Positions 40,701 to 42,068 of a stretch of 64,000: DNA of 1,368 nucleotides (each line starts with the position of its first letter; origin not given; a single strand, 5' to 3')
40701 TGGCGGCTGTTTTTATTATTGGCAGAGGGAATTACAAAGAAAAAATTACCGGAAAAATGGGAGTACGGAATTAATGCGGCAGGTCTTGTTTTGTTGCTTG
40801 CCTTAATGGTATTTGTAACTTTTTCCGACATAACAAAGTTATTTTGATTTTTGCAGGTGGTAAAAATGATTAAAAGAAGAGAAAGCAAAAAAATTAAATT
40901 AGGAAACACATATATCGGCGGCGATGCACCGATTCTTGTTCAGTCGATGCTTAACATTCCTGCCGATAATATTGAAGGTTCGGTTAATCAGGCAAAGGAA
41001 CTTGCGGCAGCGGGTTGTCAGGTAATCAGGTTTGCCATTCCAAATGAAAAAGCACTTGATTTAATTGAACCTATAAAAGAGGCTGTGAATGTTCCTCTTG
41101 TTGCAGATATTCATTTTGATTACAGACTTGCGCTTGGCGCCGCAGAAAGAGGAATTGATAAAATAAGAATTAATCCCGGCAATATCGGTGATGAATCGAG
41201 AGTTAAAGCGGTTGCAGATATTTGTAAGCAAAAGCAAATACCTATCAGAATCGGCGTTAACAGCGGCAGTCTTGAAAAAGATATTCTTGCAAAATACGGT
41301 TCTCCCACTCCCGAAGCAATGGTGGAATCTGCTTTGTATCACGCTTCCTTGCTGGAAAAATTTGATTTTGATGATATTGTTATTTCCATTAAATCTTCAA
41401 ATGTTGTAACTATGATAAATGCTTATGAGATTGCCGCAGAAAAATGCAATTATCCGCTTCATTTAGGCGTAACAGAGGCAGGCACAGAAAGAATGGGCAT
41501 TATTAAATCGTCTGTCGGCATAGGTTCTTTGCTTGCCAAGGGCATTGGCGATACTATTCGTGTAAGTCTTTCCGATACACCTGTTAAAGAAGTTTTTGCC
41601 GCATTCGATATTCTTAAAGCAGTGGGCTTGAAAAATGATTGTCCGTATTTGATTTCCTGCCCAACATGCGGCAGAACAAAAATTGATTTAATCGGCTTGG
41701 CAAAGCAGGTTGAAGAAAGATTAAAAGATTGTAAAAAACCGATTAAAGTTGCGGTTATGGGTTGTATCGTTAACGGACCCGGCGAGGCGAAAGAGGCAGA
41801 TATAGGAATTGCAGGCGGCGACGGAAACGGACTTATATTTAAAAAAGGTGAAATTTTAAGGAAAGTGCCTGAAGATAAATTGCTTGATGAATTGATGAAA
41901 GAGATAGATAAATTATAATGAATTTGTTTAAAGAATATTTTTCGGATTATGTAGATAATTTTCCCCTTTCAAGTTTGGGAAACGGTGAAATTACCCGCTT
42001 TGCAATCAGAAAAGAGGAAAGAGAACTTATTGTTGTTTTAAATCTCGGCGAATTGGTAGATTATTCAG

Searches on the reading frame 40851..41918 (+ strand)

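Call 46: search_protein_families(library=ncbifam, proteins=[window:40851-41918:+], max_evalue=0.001)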
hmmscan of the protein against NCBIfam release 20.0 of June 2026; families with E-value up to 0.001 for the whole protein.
window:40851-41918:+ (355 aa): 4 families
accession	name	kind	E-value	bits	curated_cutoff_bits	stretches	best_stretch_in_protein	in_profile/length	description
NF001540.0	PRK00366.1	equivalog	5.5e-147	489.3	345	1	3-354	7-359/364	flavodoxin-dependent (E)-4-hydroxy-3-methylbut-2-enyl-diphosphate synthase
TIGR00612.1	ispG_gcpE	equivalog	2.2e-128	428.4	280.25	1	9-352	1-356/357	(E)-4-hydroxy-3-methylbut-2-enyl-diphosphate synthase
NF002534.0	PRK02048.1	equivalog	2.2e-81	274.4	886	3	117-265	142-294/613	4-hydroxy-3-methylbut-2-en-1-yl diphosphate synthase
NF001912.0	PRK00694.1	equivalog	9e-75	252.4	1045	3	121-258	150-291/606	4-hydroxy-3-methylbut-2-en-1-yl diphosphate synthase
